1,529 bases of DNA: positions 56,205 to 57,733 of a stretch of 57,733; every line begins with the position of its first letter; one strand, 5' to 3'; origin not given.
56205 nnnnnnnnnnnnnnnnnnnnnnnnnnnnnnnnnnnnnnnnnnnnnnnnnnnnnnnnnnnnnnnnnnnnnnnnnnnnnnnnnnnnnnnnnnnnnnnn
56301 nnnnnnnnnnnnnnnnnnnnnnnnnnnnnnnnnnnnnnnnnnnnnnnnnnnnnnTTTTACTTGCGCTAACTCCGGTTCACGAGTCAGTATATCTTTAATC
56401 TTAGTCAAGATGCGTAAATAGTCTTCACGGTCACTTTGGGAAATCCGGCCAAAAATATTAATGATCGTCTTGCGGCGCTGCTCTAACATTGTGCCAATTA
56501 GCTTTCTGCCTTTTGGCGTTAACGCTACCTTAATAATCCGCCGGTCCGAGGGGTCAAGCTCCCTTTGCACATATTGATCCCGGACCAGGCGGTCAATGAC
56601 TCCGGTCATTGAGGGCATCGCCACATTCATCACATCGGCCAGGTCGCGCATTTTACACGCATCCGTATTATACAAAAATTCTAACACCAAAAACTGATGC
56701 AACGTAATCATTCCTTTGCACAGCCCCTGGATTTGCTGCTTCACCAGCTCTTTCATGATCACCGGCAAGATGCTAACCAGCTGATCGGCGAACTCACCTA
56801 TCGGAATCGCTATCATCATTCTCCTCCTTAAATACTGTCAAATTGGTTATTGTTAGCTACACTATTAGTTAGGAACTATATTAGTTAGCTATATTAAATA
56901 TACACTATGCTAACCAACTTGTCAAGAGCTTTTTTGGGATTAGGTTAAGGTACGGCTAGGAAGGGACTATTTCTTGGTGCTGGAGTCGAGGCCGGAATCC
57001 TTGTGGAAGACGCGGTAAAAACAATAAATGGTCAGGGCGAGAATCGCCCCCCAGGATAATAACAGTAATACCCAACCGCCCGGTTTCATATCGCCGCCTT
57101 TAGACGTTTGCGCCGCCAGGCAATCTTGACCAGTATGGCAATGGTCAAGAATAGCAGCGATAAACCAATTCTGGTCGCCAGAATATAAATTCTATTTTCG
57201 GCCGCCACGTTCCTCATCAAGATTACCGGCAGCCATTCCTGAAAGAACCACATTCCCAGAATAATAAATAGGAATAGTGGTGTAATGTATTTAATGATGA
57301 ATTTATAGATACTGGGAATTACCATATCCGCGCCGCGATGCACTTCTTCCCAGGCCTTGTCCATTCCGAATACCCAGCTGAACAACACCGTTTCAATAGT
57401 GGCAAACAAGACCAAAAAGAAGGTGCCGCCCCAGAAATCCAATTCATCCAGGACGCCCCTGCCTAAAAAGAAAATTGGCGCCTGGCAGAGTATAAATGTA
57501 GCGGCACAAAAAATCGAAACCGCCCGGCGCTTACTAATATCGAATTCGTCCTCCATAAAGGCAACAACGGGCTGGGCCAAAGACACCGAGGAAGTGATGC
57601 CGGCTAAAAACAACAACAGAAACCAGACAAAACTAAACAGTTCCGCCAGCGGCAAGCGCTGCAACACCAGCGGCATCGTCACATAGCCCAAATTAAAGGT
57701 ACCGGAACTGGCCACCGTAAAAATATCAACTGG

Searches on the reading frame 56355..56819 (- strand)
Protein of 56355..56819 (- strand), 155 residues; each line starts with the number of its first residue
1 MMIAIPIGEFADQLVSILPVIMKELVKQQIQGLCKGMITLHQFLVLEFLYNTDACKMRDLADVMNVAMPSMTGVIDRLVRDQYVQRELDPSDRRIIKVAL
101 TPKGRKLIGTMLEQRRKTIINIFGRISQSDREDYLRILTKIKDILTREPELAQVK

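Call 85: search_protein_families(library=pfam, proteins=[window:56355-56819:-], max_evalue=0.00001)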
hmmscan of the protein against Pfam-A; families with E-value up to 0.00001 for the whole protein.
window:56355-56819:- (155 aa): 4 families
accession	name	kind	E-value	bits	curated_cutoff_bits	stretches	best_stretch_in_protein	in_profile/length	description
PF01047.28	MarR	-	1.4e-15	57.3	24.6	1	38-96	1-59/59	MarR family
PF12802.13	MarR_2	-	1.3e-10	41.7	27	1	38-95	3-61/61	MarR family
PF22381.2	Staph_reg_Sar_Rot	-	8.9e-07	29.4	27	1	37-109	11-83/85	Transcriptional regulator SarA/Rot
PF13463.12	HTH_27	-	1e-06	29.3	22.2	1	42-104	5-68/68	Winged helix DNA-binding domain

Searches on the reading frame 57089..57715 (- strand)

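Call 85: search_protein_families(library=pfam, proteins=[window:57089-57715:-], max_evalue=0.00001)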
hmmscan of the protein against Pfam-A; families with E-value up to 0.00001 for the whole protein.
window:57089-57715:- (209 aa): 1 family
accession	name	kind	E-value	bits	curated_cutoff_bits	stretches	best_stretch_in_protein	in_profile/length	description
PF00209.24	SNF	-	2e-13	50.4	27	1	8-156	328-480/524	Sodium:neurotransmitter symporter family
